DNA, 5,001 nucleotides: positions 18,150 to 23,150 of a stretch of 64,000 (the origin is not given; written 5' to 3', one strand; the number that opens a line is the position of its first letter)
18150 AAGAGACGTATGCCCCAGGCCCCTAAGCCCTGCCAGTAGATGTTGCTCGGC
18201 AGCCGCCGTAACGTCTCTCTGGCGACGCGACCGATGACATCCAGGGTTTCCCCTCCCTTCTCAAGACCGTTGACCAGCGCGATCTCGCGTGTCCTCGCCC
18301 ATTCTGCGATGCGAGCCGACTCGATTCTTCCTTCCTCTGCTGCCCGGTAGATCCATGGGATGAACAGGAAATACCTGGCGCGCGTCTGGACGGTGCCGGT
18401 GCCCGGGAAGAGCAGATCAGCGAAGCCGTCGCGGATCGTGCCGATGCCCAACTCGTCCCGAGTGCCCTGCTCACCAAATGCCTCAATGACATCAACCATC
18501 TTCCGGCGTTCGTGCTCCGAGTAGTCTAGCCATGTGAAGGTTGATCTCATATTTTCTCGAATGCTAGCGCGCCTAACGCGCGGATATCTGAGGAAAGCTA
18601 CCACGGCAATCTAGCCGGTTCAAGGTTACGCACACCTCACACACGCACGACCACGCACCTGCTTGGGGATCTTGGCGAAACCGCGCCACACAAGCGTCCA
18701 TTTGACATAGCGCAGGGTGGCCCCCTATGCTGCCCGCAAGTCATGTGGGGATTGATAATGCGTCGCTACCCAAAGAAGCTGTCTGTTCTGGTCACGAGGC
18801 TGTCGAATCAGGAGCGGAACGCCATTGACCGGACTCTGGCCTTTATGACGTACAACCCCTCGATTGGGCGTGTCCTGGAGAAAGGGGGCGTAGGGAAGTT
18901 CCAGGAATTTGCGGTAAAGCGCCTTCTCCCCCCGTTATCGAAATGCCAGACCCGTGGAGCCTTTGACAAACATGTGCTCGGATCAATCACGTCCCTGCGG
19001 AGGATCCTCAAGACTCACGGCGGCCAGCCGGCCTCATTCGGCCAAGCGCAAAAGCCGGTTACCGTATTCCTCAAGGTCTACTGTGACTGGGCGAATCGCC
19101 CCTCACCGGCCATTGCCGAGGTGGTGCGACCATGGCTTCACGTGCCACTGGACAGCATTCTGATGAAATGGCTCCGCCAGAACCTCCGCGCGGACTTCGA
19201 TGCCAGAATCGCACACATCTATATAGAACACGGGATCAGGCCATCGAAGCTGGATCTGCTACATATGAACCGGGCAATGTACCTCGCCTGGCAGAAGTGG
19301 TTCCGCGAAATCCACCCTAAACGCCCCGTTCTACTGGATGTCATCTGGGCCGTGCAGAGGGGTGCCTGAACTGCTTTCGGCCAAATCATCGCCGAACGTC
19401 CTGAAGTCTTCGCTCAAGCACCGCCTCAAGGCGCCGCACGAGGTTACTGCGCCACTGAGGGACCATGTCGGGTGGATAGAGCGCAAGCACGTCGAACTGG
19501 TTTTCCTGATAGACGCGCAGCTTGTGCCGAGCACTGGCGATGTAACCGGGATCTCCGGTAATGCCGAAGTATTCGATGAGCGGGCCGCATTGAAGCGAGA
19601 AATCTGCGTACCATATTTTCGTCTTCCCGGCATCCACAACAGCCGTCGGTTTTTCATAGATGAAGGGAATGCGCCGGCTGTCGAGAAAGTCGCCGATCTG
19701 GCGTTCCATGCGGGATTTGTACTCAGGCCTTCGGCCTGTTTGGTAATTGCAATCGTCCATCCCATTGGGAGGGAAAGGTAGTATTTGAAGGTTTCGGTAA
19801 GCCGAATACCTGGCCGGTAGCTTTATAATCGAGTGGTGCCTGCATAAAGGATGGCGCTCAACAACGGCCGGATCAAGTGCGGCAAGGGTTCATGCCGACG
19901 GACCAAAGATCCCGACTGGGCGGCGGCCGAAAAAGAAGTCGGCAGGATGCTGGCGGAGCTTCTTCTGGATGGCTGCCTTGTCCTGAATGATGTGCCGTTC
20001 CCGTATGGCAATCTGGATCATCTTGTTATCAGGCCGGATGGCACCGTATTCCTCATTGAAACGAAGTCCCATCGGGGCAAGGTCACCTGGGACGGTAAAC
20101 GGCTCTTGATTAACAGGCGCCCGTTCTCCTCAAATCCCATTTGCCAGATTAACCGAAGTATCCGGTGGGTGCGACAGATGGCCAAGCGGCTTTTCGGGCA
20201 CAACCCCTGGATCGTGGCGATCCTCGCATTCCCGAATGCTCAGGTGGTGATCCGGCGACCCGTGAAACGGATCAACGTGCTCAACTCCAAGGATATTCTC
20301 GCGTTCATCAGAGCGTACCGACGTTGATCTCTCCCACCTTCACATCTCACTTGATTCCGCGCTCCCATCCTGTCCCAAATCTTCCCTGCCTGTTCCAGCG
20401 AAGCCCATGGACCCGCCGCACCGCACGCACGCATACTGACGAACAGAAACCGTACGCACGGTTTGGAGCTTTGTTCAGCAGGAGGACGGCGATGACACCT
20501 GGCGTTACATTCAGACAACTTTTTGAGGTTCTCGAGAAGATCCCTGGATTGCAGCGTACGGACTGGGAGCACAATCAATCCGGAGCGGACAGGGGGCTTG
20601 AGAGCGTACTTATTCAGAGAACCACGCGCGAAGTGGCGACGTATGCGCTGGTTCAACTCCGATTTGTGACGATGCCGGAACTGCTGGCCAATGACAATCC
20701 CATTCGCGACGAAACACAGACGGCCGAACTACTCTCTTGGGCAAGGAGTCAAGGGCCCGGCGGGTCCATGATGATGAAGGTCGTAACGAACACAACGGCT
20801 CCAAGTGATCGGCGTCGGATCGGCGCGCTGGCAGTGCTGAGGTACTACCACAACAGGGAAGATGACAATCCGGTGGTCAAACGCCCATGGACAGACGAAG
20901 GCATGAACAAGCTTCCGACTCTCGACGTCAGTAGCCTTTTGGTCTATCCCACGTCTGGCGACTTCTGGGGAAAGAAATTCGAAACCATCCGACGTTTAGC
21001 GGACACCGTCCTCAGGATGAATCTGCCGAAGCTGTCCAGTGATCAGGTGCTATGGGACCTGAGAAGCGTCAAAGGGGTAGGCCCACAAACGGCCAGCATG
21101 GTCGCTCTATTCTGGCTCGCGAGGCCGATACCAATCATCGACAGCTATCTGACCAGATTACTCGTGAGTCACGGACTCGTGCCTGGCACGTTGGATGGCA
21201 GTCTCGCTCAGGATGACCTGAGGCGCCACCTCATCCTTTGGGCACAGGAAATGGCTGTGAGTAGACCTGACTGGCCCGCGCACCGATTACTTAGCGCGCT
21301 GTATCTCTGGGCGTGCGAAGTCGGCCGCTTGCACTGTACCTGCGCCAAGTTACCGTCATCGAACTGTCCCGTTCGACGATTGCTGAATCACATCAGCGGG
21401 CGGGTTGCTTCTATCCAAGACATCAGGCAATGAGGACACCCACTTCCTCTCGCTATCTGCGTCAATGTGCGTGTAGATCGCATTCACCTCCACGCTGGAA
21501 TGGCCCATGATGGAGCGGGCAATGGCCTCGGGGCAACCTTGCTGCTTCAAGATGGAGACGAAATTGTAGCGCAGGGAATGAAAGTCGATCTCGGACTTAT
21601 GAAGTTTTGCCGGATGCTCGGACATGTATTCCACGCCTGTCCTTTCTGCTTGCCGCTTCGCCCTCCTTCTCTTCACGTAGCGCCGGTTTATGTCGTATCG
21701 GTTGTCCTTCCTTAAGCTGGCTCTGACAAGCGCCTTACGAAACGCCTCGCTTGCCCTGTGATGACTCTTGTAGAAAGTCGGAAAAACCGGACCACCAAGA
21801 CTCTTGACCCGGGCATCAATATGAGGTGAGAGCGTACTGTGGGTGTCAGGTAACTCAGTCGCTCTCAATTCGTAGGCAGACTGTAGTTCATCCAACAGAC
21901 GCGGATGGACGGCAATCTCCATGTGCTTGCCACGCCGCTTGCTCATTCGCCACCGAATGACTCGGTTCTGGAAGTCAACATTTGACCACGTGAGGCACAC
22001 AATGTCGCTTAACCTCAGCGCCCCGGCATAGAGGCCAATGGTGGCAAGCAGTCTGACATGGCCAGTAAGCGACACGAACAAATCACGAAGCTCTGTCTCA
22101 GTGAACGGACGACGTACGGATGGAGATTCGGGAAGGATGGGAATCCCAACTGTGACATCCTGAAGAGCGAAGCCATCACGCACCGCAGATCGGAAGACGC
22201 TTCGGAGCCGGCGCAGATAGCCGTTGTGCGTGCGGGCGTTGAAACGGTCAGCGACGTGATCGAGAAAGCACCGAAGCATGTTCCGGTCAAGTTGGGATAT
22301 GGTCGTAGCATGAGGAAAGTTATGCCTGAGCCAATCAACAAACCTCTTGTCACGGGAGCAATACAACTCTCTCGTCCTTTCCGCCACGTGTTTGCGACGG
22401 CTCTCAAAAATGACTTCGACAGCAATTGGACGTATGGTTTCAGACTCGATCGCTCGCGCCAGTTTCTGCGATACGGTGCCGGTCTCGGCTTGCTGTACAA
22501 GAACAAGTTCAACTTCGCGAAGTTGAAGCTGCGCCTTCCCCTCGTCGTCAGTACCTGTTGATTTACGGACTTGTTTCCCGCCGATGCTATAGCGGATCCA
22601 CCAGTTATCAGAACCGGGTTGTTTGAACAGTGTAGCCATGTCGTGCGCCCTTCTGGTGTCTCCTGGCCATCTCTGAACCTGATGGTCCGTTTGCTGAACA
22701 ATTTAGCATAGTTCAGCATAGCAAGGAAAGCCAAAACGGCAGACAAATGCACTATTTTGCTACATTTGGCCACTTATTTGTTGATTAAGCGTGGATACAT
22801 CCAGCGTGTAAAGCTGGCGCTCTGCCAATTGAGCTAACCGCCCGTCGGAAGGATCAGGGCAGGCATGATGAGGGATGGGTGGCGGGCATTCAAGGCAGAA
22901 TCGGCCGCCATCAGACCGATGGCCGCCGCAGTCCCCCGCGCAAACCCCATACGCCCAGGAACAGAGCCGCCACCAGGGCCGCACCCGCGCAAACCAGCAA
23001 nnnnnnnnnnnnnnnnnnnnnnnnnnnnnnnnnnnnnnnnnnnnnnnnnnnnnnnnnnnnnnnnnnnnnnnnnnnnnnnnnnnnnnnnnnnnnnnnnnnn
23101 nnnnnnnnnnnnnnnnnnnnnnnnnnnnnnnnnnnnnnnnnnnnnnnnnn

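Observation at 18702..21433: Candidate new base-excision defence cassette: two HhH-fold glycosylase-like genes plus two minimal nucleases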

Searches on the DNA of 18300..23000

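Call 117: search_rna_families(source=window, start=18300, end=23000, threshold=evalue, max_evalue=0.1)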
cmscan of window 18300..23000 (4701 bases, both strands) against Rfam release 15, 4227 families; matches with E-value up to 0.1: 1.
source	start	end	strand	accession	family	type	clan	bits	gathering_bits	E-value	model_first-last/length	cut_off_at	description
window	22767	22843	-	RF00005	tRNA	Gene; tRNA;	CL00001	27.7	29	0.01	1-71/71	no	tRNA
